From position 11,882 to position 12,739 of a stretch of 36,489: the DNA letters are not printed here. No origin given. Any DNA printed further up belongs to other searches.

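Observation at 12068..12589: Isoleucyl-tRNA synthetase with an in-frame YjcF/ElaA-type GNAT acetyltransferase domain inserted between the catalytic core and the anticodon-binding domain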

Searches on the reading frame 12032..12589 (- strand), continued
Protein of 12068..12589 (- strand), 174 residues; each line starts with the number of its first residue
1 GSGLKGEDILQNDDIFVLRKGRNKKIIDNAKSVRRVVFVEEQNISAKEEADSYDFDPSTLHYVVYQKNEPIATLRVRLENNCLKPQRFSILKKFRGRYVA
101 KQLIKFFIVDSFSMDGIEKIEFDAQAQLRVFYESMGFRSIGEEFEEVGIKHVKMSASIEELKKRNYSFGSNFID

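Call 61: find_homologous_proteins(query=A3, max_evalue=1e-8)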
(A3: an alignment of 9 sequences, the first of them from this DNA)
Query A3 (9 sequences) (174 aa, profile of the alignment): 123 proteins with E <= 1e-8 among 2061 candidates; the best 120 are listed.
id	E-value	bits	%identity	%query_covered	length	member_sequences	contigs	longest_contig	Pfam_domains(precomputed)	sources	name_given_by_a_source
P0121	4.5e-71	256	99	85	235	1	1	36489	PF13673.14,PF08264.20,PF13508.14,PF21926.3,PF00583.32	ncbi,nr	ncbi:MAG: GNAT family N-acetyltransferase [Rickettsiales bacterium]|nr:GNAT family N-acetyltransfera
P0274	6.9e-64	233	52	89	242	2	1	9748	PF13673.14,PF08264.20,PF13508.14,PF00583.32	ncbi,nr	ncbi:MAG: GNAT family N-acetyltransferase [Rickettsiales bacterium]|nr:GNAT family N-acetyltransfera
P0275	4.4e-28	116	39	78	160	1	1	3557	PF13673.14,PF13508.14,PF00583.32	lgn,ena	-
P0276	4.8e-27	113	39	79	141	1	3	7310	PF13673.14,PF13508.14,PF00583.32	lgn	-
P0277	5.2e-27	113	36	76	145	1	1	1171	PF13673.14,PF13508.14,PF08445.17,PF13527.14,PF00583.32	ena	-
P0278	7.0e-27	113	35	78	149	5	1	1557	PF13673.14,PF13508.14,PF00583.32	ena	-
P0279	8.6e-27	112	39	73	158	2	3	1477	PF13673.14,PF13508.14,PF00583.32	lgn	-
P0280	1.5e-26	111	36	74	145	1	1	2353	PF13673.14,PF13508.14,PF08445.17,PF00583.32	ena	-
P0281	3.0e-26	110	41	76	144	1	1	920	PF13673.14,PF13444.13,PF13508.14,PF00583.32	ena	-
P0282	7.8e-26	109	37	76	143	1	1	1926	PF13673.14,PF13508.14,PF21926.3,PF00583.32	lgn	-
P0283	1.7e-25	108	39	76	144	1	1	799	PF13673.14,PF13444.13,PF13508.14,PF21926.3,PF23209.2,PF00583.32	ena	-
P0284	1.9e-25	108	29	99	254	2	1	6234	PF13673.14,PF08264.20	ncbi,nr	ncbi:MAG: GNAT family N-acetyltransferase [Rickettsiales bacterium]|nr:GNAT family N-acetyltransfera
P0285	6.1e-25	106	38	74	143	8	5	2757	PF13673.14,PF13508.14,PF21926.3,PF00583.32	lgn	-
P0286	1.9e-24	105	38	76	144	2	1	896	PF13673.14,PF13444.13,PF13508.14,PF00583.32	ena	-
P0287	2.5e-24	104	41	74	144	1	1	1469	PF13673.14,PF13444.13,PF13508.14,PF00583.32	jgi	jgi:predicted GNAT family N-acyltransferase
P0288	3.7e-24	104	39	76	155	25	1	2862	PF13673.14,PF13508.14,PF23209.2,PF00583.32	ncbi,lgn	-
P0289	4.2e-24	103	41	74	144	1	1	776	PF13673.14,PF13444.13,PF13508.14,PF00583.32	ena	-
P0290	4.7e-24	103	33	75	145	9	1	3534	PF13673.14,PF13508.14,PF08445.17,PF00583.32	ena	-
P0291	1.2e-23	102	37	74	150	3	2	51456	PF13673.14,PF13508.14,PF21926.3,PF00583.32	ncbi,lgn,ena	-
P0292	1.3e-23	102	32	79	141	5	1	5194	PF13673.14,PF13508.14,PF08445.17,PF13527.14,PF00583.32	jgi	jgi:predicted GNAT family N-acyltransferase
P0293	1.5e-23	102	40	74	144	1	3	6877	PF13673.14,PF13444.13,PF13508.14,PF00583.32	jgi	-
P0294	2.2e-23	101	37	75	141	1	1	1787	PF13673.14,PF13508.14,PF08445.17,PF00583.32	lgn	-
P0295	2.5e-23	101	36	80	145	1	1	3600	PF13673.14,PF13508.14,PF00583.32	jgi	-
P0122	4.4e-23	100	35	82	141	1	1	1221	PF13673.14,PF13508.14,PF08445.17,PF00583.32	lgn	-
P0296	8.3e-23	99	38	77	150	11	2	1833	PF13673.14,PF13508.14,PF00583.32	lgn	-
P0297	1.1e-22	99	37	76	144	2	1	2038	PF13673.14,PF13508.14,PF00583.32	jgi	jgi:predicted GNAT family N-acyltransferase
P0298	1.5e-22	98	39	76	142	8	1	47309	PF13673.14,PF13508.14,PF13527.14,PF00583.32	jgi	jgi:predicted GNAT family N-acyltransferase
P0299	1.8e-22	98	32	79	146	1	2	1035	PF13673.14,PF13508.14,PF13527.14,PF00583.32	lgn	-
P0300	1.9e-22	98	37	71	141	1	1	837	PF13673.14,PF13508.14,PF00583.32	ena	-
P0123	2.1e-22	98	39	76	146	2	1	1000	PF13673.14,PF13508.14,PF23209.2,PF00583.32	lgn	-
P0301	3.6e-22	97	39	78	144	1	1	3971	PF13673.14,PF13508.14,PF08445.17,PF00583.32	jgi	jgi:predicted GNAT family N-acyltransferase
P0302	1.4e-21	95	40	72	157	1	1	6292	PF13673.14,PF13508.14,PF00583.32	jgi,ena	-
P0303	2.1e-21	95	30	74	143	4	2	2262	PF13673.14,PF13508.14,PF08445.17,PF00583.32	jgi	jgi:predicted GNAT family N-acyltransferase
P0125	2.6e-21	94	38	72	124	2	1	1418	PF13673.14,PF13508.14,PF00583.32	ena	-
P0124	3.7e-21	94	39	72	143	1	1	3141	PF13673.14,PF13508.14,PF00583.32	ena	-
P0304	4.6e-21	94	38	72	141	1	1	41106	PF13673.14,PF13508.14,PF00583.32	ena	-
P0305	1.4e-20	92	41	78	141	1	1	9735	PF13673.14,PF13508.14,PF08445.17,PF00583.32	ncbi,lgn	-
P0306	2.0e-20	91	39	74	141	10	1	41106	PF13673.14,PF13508.14,PF00583.32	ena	-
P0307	4.3e-20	90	30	74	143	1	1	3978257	PF13673.14,PF13508.14,PF00583.32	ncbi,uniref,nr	ncbi:GNAT family N-acetyltransferase [Sporosarcina sp. Marseille-Q4063]|uniref:GNAT family N-acetylt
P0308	8.3e-20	89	34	79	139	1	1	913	PF13673.14,PF13508.14,PF00583.32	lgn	-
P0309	8.8e-20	89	32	79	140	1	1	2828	PF13673.14,PF13508.14,PF08445.17,PF00583.32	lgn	-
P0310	1.2e-19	89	28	78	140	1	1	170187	PF13673.14,PF13508.14,PF08445.17,PF00583.32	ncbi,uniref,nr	ncbi:GNAT family N-acetyltransferase [Bacillus aerolatus]|uniref:GNAT family N-acetyltransferase n=1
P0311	1.2e-19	89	31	80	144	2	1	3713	PF13673.14,PF13508.14,PF00583.32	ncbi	-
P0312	1.6e-19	89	35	80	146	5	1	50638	PF13673.14,PF13508.14,PF13527.14,PF00583.32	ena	-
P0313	3.9e-19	87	30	75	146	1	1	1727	PF13673.14,PF13508.14,PF13527.14,PF00583.32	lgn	-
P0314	4.0e-19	87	33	74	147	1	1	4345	PF13673.14,PF13444.13,PF13508.14,PF00583.32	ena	-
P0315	4.3e-19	87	31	75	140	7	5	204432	PF13673.14,PF13508.14,PF00583.32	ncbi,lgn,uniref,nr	ncbi:GNAT family N-acetyltransferase [Pseudobacillus badius]|uniref:GNAT family N-acetyltransferase 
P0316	4.7e-19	87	34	80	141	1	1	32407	PF13673.14,PF13444.13,PF13508.14,PF13527.14,PF00583.32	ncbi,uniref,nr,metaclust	ncbi:GNAT family N-acetyltransferase [Salinicoccus albus]|uniref:GNAT family N-acetyltransferase n=1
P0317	5.0e-19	87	30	74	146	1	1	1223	PF13673.14,PF13508.14,PF08445.17,PF00583.32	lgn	-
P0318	5.3e-19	87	34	76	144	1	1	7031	PF13673.14,PF13444.13,PF13508.14,PF00583.32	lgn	-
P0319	6.3e-19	87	37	72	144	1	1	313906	PF13673.14,PF13508.14,PF00583.32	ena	-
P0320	7.6e-19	86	31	74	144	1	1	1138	PF13673.14,PF13508.14,PF08445.17,PF00583.32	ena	-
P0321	7.8e-19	86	28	72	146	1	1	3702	PF13673.14,PF13508.14,PF00583.32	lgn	-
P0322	8.6e-19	86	34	73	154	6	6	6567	PF13673.14,PF13508.14,PF21926.3,PF13527.14,PF00583.32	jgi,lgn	jgi:predicted GNAT family N-acyltransferase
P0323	8.7e-19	86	30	84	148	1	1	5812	PF13673.14,PF13508.14,PF13527.14,PF00583.32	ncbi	-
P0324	9.3e-19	86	32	76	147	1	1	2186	PF13673.14,PF13508.14,PF08445.17,PF00583.32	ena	-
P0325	1.5e-18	85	32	78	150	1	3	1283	PF13673.14,PF13508.14,PF00583.32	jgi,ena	-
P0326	1.5e-18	85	35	75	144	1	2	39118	PF13673.14,PF13444.13,PF13508.14,PF00583.32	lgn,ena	-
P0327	1.7e-18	85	35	72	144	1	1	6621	PF13673.14,PF13444.13,PF13508.14,PF00583.32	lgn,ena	-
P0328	2.1e-18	85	35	75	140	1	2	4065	PF13673.14,PF13508.14,PF00583.32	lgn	-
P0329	2.2e-18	85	34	72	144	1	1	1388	PF13673.14,PF13444.13,PF13508.14,PF00583.32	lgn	-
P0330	2.2e-18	85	35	75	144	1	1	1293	PF13673.14,PF13444.13,PF13508.14,PF00583.32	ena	-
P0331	2.3e-18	85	32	75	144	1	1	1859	PF13673.14,PF13444.13,PF13508.14,PF00583.32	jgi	jgi:predicted GNAT family N-acyltransferase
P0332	3.0e-18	84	35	83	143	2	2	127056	PF13673.14,PF13444.13,PF13508.14,PF00583.32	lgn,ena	-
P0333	3.1e-18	84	36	77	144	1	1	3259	PF13673.14,PF13444.13,PF13508.14,PF00583.32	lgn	-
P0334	3.1e-18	84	33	78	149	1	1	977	PF13673.14,PF13508.14,PF00583.32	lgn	-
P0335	3.2e-18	84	31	80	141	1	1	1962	PF13673.14,PF13444.13,PF13508.14,PF13527.14,PF00583.32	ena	-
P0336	3.4e-18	84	34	80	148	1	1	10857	PF13673.14,PF13444.13,PF13508.14,PF08445.17,PF14542.13,PF13527.14,PF00583.32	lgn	-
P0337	3.4e-18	84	34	75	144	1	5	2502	PF13673.14,PF13444.13,PF13508.14,PF00583.32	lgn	-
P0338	3.6e-18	84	35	72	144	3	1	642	PF13673.14,PF13444.13,PF13508.14,PF00583.32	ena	-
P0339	4.1e-18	84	35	72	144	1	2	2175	PF13673.14,PF13508.14,PF00583.32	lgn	-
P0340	4.6e-18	84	36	88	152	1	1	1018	PF13673.14,PF13508.14,PF00583.32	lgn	-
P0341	4.7e-18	84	36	79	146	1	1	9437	PF13673.14,PF13444.13,PF13508.14,PF13527.14,PF00583.32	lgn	-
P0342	4.8e-18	84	35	72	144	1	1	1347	PF13673.14,PF13508.14,PF00583.32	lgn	-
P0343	5.1e-18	84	35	75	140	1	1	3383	PF13673.14,PF13508.14,PF00583.32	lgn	-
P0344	6.3e-18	83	31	73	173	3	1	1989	PF13673.14,PF13508.14,PF00583.32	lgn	-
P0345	7.7e-18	83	33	72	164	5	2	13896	PF13673.14,PF13508.14,PF00583.32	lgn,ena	-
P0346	1.5e-17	82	36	74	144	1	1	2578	PF13673.14,PF13444.13,PF13508.14,PF00583.32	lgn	-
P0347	1.7e-17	82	36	74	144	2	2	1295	PF13673.14,PF13444.13,PF13508.14,PF00583.32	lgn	-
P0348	2.1e-17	82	35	71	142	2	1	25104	PF13673.14,PF13444.13,PF13508.14,PF21926.3,PF13527.14,PF00583.32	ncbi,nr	ncbi:MAG TPA: GNAT family N-acetyltransferase [Chthonomonadales bacterium]|nr:GNAT family N-acetyltr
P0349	2.3e-17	82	31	73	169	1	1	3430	PF13673.14,PF13508.14,PF00583.32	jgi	jgi:predicted GNAT family N-acyltransferase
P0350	2.3e-17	82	33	74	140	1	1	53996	PF13673.14,PF13508.14,PF00583.32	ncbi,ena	-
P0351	3.3e-17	81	35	72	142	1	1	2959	PF13673.14,PF13444.13,PF13508.14,PF00583.32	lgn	-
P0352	1.4e-16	79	31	75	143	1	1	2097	PF13673.14,PF13508.14,PF00583.32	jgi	jgi:predicted GNAT family N-acyltransferase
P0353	2.3e-16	78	33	75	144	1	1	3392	PF13673.14,PF13508.14,PF00583.32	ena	-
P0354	3.5e-16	78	28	73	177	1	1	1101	PF13673.14,PF13508.14,PF00583.32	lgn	-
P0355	1.4e-15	76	37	51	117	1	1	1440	PF13508.14,PF00583.32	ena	-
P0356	1.6e-15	76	30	74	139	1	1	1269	PF13673.14,PF13444.13,PF13508.14,PF08445.17,PF00583.32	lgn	-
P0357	1.6e-15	75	28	80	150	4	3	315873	PF13673.14,PF13508.14,PF21926.3,PF13527.14,PF00583.32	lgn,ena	-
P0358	2.6e-15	75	35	73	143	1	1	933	PF13673.14,PF13444.13,PF13508.14,PF08445.17,PF00583.32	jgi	-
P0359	2.9e-15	75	30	79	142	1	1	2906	PF13673.14,PF13508.14,PF00583.32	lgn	-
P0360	5.1e-15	74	34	81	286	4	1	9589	PF13673.14,PF13508.14,PF03061.29,PF13279.13,PF00583.32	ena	-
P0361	5.2e-15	74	29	73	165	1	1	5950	PF13673.14,PF13508.14,PF00583.32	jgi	jgi:predicted GNAT family N-acyltransferase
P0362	5.3e-15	74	29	73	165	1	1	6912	PF13673.14,PF13508.14,PF00583.32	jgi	jgi:predicted GNAT family N-acyltransferase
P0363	6.9e-15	73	37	71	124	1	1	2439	PF13673.14,PF13508.14,PF08445.17,PF13527.14,PF00583.32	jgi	-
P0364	7.5e-15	73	33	74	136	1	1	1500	PF13673.14,PF13444.13,PF13508.14,PF08445.17,PF13527.14,PF00583.32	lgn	-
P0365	1.4e-14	72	33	72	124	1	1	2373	PF13673.14,PF13444.13,PF13508.14,PF08445.17,PF00583.32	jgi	-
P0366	2.0e-14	72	29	72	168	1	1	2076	PF13673.14,PF13508.14,PF00583.32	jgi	jgi:predicted GNAT family N-acyltransferase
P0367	2.0e-14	72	29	76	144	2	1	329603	PF13673.14,PF13508.14,PF00583.32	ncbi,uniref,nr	ncbi:GNAT family N-acetyltransferase [Lacticaseibacillus zhaodongensis]|uniref:GNAT family N-acetylt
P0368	2.6e-14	72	33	83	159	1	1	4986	PF13673.14,PF13508.14,PF00583.32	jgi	jgi:predicted GNAT family N-acyltransferase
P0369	2.7e-14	71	32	77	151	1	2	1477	PF13673.14,PF13444.13,PF13508.14,PF21926.3,PF00583.32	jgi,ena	-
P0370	3.5e-14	71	40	77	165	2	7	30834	PF13673.14,PF13508.14,PF08445.17,PF13527.14,PF00583.32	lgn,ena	-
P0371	4.1e-14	71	28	76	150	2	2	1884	PF13673.14,PF13508.14,PF13527.14,PF00583.32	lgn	-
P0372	5.4e-14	71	37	70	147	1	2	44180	PF13673.14,PF13508.14,PF21926.3,PF00583.32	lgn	-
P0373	7.7e-14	70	31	76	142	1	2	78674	PF13673.14,PF13444.13,PF13508.14,PF13527.14,PF00583.32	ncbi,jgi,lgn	jgi:predicted GNAT family N-acyltransferase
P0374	9.9e-14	70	30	73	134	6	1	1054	PF13673.14,PF13508.14,PF21926.3,PF13527.14,PF00583.32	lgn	-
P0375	7.0e-13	67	31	75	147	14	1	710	PF13673.14,PF13508.14,PF00583.32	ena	-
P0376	1.5e-12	66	30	70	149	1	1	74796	PF13673.14,PF13508.14,PF13527.14,PF00583.32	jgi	jgi:predicted GNAT family N-acyltransferase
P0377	2.2e-12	65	30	70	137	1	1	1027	PF13673.14,PF13444.13,PF13508.14,PF00583.32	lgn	-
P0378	2.3e-12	65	29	70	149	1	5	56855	PF13673.14,PF13508.14,PF13527.14,PF00583.32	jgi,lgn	jgi:predicted GNAT family N-acyltransferase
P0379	2.1e-11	62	27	76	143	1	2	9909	PF13673.14,PF13508.14,PF00583.32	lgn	-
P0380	2.2e-11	62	31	76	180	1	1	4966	PF13673.14,PF13508.14,PF08445.17,PF13527.14,PF00583.32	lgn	-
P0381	3.0e-11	62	29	78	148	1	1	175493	PF13673.14,PF13508.14,PF13527.14,PF00583.32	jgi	jgi:predicted GNAT family N-acyltransferase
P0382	4.0e-11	61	33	73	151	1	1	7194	PF13673.14,PF13508.14,PF08445.17,PF13527.14,PF00583.32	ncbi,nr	ncbi:MAG: GNAT family N-acetyltransferase [Leptolyngbya sp. SIO1D8]|nr:GNAT family N-acetyltransfera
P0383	9.3e-11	60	33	74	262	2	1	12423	PF13673.14,PF13508.14,PF21926.3,PF04828.23,PF00583.32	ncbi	ncbi:MAG: GNAT family N-acetyltransferase [Steroidobacteraceae bacterium]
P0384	2.3e-10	59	29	71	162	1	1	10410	PF13673.14,PF13508.14,PF00583.32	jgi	jgi:predicted GNAT family N-acyltransferase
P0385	3.8e-10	58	40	33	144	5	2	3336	PF13673.14,PF13302.14,PF13508.14,PF00583.32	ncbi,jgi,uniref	ncbi:GNAT family N-acetyltransferase [Lutimonas sp.]|jgi:predicted GNAT family N-acyltransferase|uni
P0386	4.2e-10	58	31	71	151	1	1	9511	PF13673.14,PF00583.32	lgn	-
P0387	5.6e-10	57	35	55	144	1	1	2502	PF13673.14,PF13508.14,PF00583.32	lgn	-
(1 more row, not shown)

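Call 77: search_protein_families(library=padloc, proteins=[window:12068-12568:-], max_evalue=0.01)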
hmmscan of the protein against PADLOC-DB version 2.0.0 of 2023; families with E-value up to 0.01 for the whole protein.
window:12068-12568:- (167 aa): 0 families

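Call 86: predict_structure(alignment_id=A3)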
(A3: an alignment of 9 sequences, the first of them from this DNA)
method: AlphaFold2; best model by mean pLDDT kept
length: 174 residues; sequences in the alignment: 9
mean_pLDDT: 88.1   pTM: 0.84
mean pLDDT of the five models: 88.1, 88.0, 84.3, 83.9, 83.6
residues with pLDDT >= 90: 118; 70-90: 39; 50-70: 8; < 50: 9
segments of 3 or more residues with pLDDT < 50: 166-174
pLDDT, mean of each block of 10 residues (from residue 1): 87 95 92 84 93 94 96 94 89 95 95 92 94 87 97 80 53 43
secondary structure, 60 per line:
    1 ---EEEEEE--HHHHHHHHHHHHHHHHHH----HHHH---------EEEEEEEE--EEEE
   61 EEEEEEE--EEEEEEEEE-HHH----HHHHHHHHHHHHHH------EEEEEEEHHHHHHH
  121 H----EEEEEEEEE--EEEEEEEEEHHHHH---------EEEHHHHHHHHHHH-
elements in order: E4-9 H12-29 H34-37 E47-54 E57-67 E70-78 H87-100 E107-113 H114-121 E126-134 E137-145 H146-150 E160-162 H163-173

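Call 89: fold_search(model_id=the predicted structure, library=pdb)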
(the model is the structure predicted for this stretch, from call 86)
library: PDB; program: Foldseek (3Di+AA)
matches with E <= 10: 1348; with E <= 0.001: 683
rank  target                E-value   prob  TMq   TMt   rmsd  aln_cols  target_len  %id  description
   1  5jph_B                5.6e-15  1.00  0.71  0.85   2.0       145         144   30  Structure of a GNAT acetyltransferase SACOL1063 from Staphylococcus aureus in complex with CoA (released 2016-06-29)
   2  5jph_A                9.1e-15  1.00  0.71  0.86   2.0       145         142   30  Structure of a GNAT acetyltransferase SACOL1063 from Staphylococcus aureus in complex with CoA (released 2016-06-29)
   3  5jq4_B                1.7e-12  1.00  0.65  0.77   4.4       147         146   29  Structure of a GNAT acetyltransferase SACOL1063 from Staphylococcus aureus (released 2016-06-29)
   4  1q2y                  2.3e-12  1.00  0.66  0.80   2.7       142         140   30  Crystal structure of the protein YJCF from Bacillus subtilis: a member of the GCN5-related N-acetyltransferase superfami (released 2003-08-19)
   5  3efa                  9.4e-12  1.00  0.77  0.91   1.6       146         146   27  Crystal structure of putative N-acetyltransferase from Lactobacillus plantarum (released 2008-09-23)
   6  5z6n_B                5.3e-11  1.00  0.74  0.86   1.9       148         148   23  Crystal structure of Escherichia coli ElaA (released 2019-01-30)
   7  5z6n_A                3.0e-10  1.00  0.72  0.86   1.9       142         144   24  Crystal structure of Escherichia coli ElaA (released 2019-01-30)
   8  1xeb_G                1.9e-09  1.00  0.72  0.85   2.2       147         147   22  Crystal Structure of an Acyl-CoA N-acyltransferase from Pseudomonas aeruginosa (released 2004-10-26)
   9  1xeb_A                3.0e-09  1.00  0.68  0.78   2.3       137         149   23  Crystal Structure of an Acyl-CoA N-acyltransferase from Pseudomonas aeruginosa (released 2004-10-26)
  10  1tiq_A                3.8e-09  1.00  0.66  0.66   3.4       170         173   15  Crystal Structure of an Acetyltransferase (PaiA) in complex with CoA and DTT from Bacillus subtilis, Northeast Structu (released 2004-07-13)
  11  8osp_A                4.3e-09  1.00  0.60  0.60   4.8       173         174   14  GCN5-related N-Acetyltransferase from Lactobacillus curiae (released 2023-07-05)
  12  1tiq_B                4.9e-09  1.00  0.65  0.67   3.5       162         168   15  Crystal Structure of an Acetyltransferase (PaiA) in complex with CoA and DTT from Bacillus subtilis, Northeast Structu (released 2004-07-13)
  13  1xeb_H                5.5e-09  1.00  0.69  0.82   1.8       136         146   24  Crystal Structure of an Acyl-CoA N-acyltransferase from Pseudomonas aeruginosa (released 2004-10-26)
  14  7kwj_A                5.5e-09  1.00  0.65  0.69   3.8       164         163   18  Spermidine N-acetyltransferase SpeG K23-Q34 chimera from Vibrio cholerae and hSSAT (released 2020-12-16)
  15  1xeb_D                6.3e-09  1.00  0.72  0.83   2.1       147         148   22  Crystal Structure of an Acyl-CoA N-acyltransferase from Pseudomonas aeruginosa (released 2004-10-26)
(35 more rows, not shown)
